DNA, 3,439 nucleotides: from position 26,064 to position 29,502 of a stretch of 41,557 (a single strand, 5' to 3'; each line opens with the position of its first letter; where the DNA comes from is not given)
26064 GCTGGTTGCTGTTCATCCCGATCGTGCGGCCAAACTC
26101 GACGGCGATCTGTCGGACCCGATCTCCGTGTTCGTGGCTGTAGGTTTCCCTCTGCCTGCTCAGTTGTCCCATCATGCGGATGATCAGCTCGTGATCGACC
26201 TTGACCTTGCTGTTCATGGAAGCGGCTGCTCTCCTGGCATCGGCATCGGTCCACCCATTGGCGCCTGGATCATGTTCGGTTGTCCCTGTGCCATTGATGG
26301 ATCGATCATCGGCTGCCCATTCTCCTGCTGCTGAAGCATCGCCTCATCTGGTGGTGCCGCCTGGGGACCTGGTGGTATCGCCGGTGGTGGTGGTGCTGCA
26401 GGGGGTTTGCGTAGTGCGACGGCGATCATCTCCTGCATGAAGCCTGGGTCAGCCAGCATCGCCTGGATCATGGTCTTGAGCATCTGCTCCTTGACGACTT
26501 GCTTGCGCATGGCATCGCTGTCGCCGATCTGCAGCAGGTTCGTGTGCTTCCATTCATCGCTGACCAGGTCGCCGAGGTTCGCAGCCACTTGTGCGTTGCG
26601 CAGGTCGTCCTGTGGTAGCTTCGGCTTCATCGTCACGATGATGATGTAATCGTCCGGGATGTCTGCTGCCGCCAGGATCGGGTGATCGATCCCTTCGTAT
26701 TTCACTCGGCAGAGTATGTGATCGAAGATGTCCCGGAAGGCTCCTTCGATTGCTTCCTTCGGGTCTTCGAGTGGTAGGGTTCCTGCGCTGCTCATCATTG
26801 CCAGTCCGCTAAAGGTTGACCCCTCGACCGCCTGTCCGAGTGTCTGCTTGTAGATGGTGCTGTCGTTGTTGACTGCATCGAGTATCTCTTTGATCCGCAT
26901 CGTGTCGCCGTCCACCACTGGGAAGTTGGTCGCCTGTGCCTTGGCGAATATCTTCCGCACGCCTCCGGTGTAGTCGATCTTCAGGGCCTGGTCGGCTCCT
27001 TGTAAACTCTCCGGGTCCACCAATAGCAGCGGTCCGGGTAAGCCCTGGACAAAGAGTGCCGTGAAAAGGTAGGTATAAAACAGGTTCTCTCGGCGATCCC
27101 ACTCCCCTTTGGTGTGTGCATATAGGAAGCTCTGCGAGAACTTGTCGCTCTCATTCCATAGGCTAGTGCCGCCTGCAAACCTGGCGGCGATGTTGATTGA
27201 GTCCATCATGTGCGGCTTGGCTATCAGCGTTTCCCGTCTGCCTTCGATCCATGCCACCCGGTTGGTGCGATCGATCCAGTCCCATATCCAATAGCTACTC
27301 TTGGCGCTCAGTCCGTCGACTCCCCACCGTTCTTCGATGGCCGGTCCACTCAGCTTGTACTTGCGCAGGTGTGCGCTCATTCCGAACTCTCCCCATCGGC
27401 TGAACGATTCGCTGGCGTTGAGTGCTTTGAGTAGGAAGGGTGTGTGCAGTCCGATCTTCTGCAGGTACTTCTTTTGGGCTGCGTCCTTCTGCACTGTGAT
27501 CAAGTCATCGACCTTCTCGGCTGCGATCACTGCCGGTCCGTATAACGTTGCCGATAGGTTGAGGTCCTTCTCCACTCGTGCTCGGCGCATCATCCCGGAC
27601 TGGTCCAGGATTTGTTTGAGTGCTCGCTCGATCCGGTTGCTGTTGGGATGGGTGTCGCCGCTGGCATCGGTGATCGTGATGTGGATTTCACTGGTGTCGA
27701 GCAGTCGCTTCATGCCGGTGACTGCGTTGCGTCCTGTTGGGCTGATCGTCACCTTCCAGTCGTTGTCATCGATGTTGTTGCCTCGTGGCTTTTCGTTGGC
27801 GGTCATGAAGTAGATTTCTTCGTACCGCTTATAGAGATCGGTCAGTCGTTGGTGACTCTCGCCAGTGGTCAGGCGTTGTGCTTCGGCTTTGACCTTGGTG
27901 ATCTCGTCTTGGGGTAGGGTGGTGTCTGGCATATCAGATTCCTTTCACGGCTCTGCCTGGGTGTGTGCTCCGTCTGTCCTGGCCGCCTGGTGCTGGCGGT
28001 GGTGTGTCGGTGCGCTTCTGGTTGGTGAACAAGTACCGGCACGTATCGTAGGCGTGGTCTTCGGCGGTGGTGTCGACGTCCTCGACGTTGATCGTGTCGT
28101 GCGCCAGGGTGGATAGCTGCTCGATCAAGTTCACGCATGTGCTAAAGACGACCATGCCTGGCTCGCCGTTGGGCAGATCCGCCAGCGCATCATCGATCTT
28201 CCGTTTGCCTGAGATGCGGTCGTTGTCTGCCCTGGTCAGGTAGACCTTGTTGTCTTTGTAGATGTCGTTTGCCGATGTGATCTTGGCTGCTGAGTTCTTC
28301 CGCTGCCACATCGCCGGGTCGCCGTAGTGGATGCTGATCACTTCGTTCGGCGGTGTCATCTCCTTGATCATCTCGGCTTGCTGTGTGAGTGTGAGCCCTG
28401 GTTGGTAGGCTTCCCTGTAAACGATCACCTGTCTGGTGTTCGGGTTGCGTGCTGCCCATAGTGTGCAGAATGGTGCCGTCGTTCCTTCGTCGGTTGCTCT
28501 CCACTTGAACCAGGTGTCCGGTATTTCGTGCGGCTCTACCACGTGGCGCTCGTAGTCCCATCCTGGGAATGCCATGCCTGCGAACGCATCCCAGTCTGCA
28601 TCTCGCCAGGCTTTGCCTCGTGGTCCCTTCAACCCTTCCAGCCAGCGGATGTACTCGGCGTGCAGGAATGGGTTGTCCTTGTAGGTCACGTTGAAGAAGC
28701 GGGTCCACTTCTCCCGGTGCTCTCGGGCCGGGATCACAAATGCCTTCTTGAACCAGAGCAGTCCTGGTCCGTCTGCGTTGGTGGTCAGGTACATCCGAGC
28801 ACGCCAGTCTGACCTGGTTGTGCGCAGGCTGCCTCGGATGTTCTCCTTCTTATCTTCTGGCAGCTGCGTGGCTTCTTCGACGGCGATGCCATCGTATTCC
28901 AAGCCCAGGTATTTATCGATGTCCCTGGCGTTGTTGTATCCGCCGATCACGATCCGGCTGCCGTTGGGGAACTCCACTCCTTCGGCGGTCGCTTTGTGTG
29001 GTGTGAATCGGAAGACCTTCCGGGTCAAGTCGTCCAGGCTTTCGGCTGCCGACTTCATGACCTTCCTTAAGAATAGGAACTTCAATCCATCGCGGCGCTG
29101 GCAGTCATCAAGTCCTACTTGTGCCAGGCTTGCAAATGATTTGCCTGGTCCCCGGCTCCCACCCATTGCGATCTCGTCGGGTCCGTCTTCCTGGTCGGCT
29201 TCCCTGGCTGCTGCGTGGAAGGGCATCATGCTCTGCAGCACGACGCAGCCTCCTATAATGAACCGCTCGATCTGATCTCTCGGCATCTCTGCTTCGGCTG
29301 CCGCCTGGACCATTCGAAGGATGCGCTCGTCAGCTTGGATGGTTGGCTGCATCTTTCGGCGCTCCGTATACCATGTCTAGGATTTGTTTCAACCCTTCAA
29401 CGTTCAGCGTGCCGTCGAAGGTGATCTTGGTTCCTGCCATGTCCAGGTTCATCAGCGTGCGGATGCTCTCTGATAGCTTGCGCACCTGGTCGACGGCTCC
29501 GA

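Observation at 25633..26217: Stand-alone HD-GYP phosphodiesterase gene translationally coupled to the portal gene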

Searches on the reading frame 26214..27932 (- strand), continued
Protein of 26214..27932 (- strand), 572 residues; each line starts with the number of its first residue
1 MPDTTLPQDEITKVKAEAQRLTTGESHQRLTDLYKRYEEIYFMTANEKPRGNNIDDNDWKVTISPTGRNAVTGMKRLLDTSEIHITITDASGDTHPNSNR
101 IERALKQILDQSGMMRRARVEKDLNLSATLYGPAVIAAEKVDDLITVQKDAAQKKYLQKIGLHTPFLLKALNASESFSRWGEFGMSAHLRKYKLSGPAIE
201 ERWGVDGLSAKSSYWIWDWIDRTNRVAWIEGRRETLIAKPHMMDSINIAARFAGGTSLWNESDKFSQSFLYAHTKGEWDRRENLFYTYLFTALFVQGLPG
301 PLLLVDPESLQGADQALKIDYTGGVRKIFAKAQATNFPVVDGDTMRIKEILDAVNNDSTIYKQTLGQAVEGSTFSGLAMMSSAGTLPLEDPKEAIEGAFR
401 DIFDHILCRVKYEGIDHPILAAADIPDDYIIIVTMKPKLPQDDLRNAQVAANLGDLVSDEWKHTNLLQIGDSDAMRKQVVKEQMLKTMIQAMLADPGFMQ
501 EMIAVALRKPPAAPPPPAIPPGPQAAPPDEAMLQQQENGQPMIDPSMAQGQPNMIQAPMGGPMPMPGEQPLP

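Call 86: fold_search(model_id=the predicted structure, library=pdb)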
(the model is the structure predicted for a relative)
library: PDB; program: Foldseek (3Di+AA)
matches with E <= 10: 23; with E <= 0.001: 0
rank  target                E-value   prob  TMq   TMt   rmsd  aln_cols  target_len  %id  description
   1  6kzh_B                2.3e+00  0.08  0.23  0.18  16.7       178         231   12  14-3-3 protein in Complex with CIC S173 phosphorylated peptide (released 2020-09-30)
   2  6bd1_A                2.5e+00  0.08  0.22  0.16  15.8       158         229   16  Complex of 14-3-3 theta with an IRSp53 peptide phosphorylated at S366 (released 2018-10-24)
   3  8bfi_A                3.1e+00  0.06  0.20  0.06  13.8        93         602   16  human CNOT1-CNOT10-CNOT11 module (released 2022-12-28)
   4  9grx_f                3.7e+00  0.06  0.20  0.20  17.0       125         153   14  NDH-PSI-LHCI supercomplex from S. oleracea (released 2025-02-12)
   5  2fji_1                5.5e+00  0.03  0.23  0.12  21.8       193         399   13  Crystal structure of the C-terminal domain of the exocyst subunit Sec6p (released 2006-05-16)
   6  6kzg_A                5.8e+00  0.05  0.21  0.16  16.2       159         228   14  14-3-3 protein in Complex with CIC S301 phosphorylated peptide (released 2020-09-30)
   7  6zc9_A                5.8e+00  0.04  0.24  0.18  16.9       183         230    9  Structure of 14-3-3 gamma in complex with Nedd4-2 14-3-3 binding motif Ser448 (released 2021-07-21)
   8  7dr0_F                6.2e+00  0.04  0.20  0.19  18.5       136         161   11  Structure of Wild-type PSI monomer1 from Cyanophora paradoxa (released 2022-02-16)
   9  6kzg_B                6.2e+00  0.04  0.22  0.17  16.4       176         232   12  14-3-3 protein in Complex with CIC S301 phosphorylated peptide (released 2020-09-30)
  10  9e2g_3Y               6.5e+00  0.03  0.19  0.13  25.2       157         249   15  Cryo-EM structure of 48 nm repeat of microtubule doublet from T. brucei flagellum (released 2025-03-12)
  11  8dmo_A                6.5e+00  0.03  0.21  0.06  26.6       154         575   14  Structure of open, inward-facing MsbA from E. coli (released 2022-12-14)
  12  6jcx_F                6.5e+00  0.02  0.18  0.15  35.4       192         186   14  Mycobacterium tuberculosis transcription initiation complex with ECF sigma factor sigma H and 6nt RNA (released 2019-05-29)
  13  7zub_C                6.9e+00  0.03  0.21  0.13  22.9       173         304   10  Cryo-EM structure of the indirubin-bound Hsp90-XAP2-AHR complex (released 2022-11-23)
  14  6u2h_B                7.3e+00  0.04  0.24  0.19  16.5       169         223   11  BRAF dimer bound to 14-3-3 (released 2019-08-28)
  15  7nac_I                7.3e+00  0.02  0.18  0.09  10.3       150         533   13  State E2 nucleolar 60S ribosomal biogenesis intermediate - Composite model (released 2022-11-09)
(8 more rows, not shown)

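Call 87: find_encoding_contigs(protein=P0285, flank=8000, max_places=2)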
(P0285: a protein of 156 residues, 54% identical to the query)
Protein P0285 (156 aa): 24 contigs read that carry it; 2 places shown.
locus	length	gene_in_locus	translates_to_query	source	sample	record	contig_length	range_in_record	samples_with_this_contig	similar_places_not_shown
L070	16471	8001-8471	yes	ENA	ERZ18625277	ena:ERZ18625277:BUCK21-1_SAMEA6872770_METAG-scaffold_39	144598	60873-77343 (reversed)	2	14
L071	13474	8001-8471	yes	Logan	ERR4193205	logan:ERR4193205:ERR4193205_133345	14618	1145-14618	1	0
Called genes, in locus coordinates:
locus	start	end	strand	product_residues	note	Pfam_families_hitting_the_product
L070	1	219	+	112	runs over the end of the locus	-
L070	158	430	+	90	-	-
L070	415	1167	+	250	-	-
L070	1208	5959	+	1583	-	PF00623:RNA_pol_Rpb1_2, PF14528:LAGLIDADG_3, PF04998:RNA_pol_Rpb1_5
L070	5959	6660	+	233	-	-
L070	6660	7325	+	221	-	-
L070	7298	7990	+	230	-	-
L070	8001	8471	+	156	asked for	PF18907:DUF5662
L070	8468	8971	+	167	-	-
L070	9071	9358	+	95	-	-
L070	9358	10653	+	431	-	-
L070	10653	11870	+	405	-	-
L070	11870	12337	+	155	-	-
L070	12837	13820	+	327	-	-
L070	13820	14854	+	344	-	-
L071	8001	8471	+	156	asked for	PF18907:DUF5662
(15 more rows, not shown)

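Call 88: find_encoding_contigs(protein=P0350, flank=8000, max_places=1)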
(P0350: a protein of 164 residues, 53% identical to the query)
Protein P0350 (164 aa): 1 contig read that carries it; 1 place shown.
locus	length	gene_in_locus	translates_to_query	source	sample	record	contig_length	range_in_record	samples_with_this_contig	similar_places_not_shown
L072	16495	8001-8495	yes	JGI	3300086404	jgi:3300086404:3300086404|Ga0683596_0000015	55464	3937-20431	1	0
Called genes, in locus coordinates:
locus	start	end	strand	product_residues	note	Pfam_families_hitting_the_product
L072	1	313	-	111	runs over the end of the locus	PF11969:DcpS_C (weak), PF01230:HIT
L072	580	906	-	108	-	-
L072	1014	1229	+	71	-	-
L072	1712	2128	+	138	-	-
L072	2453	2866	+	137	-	PF24240:DUF7448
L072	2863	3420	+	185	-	-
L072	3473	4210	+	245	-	-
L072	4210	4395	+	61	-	-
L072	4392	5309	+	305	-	PF12684:DUF3799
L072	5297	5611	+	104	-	-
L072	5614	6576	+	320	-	-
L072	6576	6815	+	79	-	PF00196:GerE (weak), PF13384:HTH_23 (faint)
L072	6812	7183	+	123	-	-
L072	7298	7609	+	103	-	-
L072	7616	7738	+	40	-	-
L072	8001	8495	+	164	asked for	PF18907:DUF5662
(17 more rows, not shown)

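Call 94: search_protein_families(library=padloc, proteins=[L014:4941-5507:+, L007:5938-6405:+], max_evalue=0.01)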
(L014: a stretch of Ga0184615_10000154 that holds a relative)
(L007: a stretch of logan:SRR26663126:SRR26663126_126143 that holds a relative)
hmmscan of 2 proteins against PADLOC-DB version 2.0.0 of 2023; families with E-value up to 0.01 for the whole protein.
L014:4941-5507:+ (188 aa): 5 families
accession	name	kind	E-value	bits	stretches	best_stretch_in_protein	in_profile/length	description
PDLC02079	Cas3b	-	0.00014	18.2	1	18-109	13-100/691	-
PDLC01293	Cas10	-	0.00071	16.6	1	48-142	2-75/577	CAS-III; effector_LS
PDLC01767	Cas3e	-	0.00087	15.9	1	29-126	51-123/680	-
PDLC01254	Cas3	-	0.0016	16.7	1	18-121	8-96/164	CAS-I; effector_G3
PDLC00916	Cas10a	-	0.0022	14.9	1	47-125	1-76/650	"CRISPR-associated protein Cas10/Csm1, subtype III-A/MTUBE"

L007:5938-6405:+ (155 aa): 0 families

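Call 107: search_protein_families(library=pfam, proteins=[L008:11671-11976:+, L016:11886-12131:+, L041:689-883:+, L067:11758-11919:+, L069:12005-12367:+, L008:7409-7618:+], max_evalue=0.05)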
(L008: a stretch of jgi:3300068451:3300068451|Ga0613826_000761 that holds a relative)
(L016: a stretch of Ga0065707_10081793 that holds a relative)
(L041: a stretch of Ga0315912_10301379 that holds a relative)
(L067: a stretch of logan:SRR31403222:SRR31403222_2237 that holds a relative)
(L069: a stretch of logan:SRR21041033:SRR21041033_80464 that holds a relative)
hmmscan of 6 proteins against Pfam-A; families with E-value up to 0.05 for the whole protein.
L008:11671-11976:+ (101 aa): 0 families

L016:11886-12131:+ (81 aa): 0 families

L041:689-883:+ (64 aa): 1 family
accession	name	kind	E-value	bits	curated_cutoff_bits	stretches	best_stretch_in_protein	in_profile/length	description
PF01485.27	IBR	-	0.04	14.4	24.3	0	14-50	14-58/65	IBR domain, a half RING-finger domain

L067:11758-11919:+ (53 aa): 1 family
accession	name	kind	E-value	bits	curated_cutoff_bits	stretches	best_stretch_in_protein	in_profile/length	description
PF08410.15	DUF1737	-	0.00026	21.2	24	1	5-33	5-33/53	Domain of unknown function (DUF1737)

L069:12005-12367:+ (120 aa): 0 families

L008:7409-7618:+ (69 aa): 2 families
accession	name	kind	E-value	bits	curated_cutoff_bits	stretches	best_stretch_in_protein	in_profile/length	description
PF24729.2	Acb2_Tad1_hairpin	-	9.1e-21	74.3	27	1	11-67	1-58/58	Acb2/Tad1, hairpin domain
PF19946.4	DUF6408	-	0.0084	16.6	25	1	15-35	3-23/42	Family of unknown function (DUF6408)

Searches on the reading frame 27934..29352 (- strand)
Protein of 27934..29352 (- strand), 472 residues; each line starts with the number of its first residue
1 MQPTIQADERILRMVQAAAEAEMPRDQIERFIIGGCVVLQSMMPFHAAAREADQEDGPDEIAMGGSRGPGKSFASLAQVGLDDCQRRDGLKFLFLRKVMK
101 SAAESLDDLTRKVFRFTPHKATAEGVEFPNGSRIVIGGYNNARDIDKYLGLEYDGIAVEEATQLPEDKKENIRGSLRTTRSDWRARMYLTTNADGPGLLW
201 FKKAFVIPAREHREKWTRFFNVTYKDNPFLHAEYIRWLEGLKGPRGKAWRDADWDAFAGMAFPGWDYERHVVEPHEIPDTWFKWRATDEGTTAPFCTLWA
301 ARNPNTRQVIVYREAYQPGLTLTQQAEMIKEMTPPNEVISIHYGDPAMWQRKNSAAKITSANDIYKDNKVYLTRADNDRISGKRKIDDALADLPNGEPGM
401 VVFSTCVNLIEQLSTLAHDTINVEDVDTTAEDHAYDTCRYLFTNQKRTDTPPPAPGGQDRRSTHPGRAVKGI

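Call 3: search_protein_families(library=pfam, proteins=[window:27934-29352:-], max_evalue=0.01)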
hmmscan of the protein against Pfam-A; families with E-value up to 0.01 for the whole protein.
window:27934-29352:- (472 aa): 2 families
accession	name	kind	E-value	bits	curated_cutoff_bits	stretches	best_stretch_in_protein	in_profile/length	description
PF04466.19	Terminase_3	-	3.7e-14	53.2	23.2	1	65-250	9-195/201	Phage terminase large subunit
PF03237.21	Terminase_6N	-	3.8e-10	40.2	22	1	63-244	2-189/215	Terminase large subunit, T4likevirus-type, N-terminal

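Call 11: search_protein_families(library=phrogs, proteins=[window:27934-29352:-], max_evalue=0.001)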
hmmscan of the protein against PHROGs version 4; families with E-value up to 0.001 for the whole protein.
window:27934-29352:- (472 aa): 5 families
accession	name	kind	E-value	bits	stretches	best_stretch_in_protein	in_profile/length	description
phrog_2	-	head and packaging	7.3e-36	125.2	1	58-447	277-594/807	terminase large subunit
phrog_979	-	head and packaging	4e-16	59.8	1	58-194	165-305/642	terminase large subunit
phrog_3717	-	head and packaging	5.2e-11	43.5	1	62-242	27-209/277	terminase large subunit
phrog_5653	-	head and packaging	1.1e-07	32.8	1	253-445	2-180/199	terminase large subunit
phrog_10250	-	head and packaging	0.00043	21.1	1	250-444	14-214/228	terminase large subunit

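Call 90: search_dna_similar(query=window:27934-29352:-, collection=phages, mode=protein, max_rows=12, max_evalue=1e-10)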
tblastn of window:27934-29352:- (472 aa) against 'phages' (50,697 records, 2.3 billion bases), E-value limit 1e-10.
Records with a match: 327; places in all: 328; records where one place covers at least 80% of the query: 125.
Best place of each record, by identity: <60% 327.
By first word of the organism name: Arthrobacter 72; Pseudomonas 68; Achromobacter 23; Xanthomonas 18; Stenotrophomonas 17; Acinetobacter 15; Vibrio 12; Bacteriophage 11; Roseobacter 11; Bordetella 9; and 29 more.
By host as written in the record: Arthrobacter sp. ATCC 21022 54; Pseudomonas aeruginosa 27; - 25; Stenotrophomonas maltophilia 10; Achromobacter sp. 10; Pseudomonas aeruginosa PAO1 9; Bordetella bronchiseptica ATCC 10580 9; Arthrobacter globiformis B-2979 8; and 97 more.
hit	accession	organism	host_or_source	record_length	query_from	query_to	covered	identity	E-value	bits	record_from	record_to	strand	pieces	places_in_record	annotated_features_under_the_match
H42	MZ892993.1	Pelagibacter phage HTVC033P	Candidatus Pelagibacter sp. HTCC1062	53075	60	440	81%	33.8%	5e-49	186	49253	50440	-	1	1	terminase large subunit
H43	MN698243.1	Pelagibacter phage HTVC104P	Candidatus Pelagibacter sp. HTCC7211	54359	57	448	83%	32.7%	6e-50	189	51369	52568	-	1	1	terminase large subunit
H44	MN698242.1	Pelagibacter phage HTVC103P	Candidatus Pelagibacter sp. HTCC7211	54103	57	448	83%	32.4%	2e-49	187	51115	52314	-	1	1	terminase large subunit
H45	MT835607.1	Bacteriophage sp.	human fecal samples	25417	55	441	82%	32.7%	8e-41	162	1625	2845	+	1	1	record has no annotation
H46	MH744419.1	Arthrobacter phage KBurrousTX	Arthrobacter sp. ATCC 21022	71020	59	446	82%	32.4%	6e-41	162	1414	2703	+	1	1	3: terminase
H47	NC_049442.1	Arthrobacter phage KBurrousTX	Arthrobacter sp. ATCC 21022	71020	59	446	82%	32.4%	6e-41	162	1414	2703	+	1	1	3: terminase large subunit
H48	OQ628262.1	Aeromonas phage vB_AsaP_MQM1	Aeromonas salmonicida subsp. salmonicida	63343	45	440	84%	31.4%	8e-33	138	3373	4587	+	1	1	terminase large subunit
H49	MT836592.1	Bacteriophage sp.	human fecal samples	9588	61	459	85%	31.1%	8e-42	165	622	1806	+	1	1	record has no annotation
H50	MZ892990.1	Roseobacter phage CRP-345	Rhodobacteraceae bacterium FZCC0042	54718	57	447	83%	31.5%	5e-44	171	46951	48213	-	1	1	terminase large subunit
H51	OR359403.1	Aeromonas phage 1233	Aeromonas sp.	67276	45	440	84%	30.9%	2e-31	134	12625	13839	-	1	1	terminase large subunit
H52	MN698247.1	Pelagibacter phage HTVC115P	Candidatus Pelagibacter sp. HTCC7211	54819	57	445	82%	31.3%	7e-44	171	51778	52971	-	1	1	terminase large subunit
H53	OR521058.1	Arthrobacter phage Altadena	Arthrobacter globiformis NRRL B-2880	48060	79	455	80%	32.1%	1e-48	185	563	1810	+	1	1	2: terminase large subunit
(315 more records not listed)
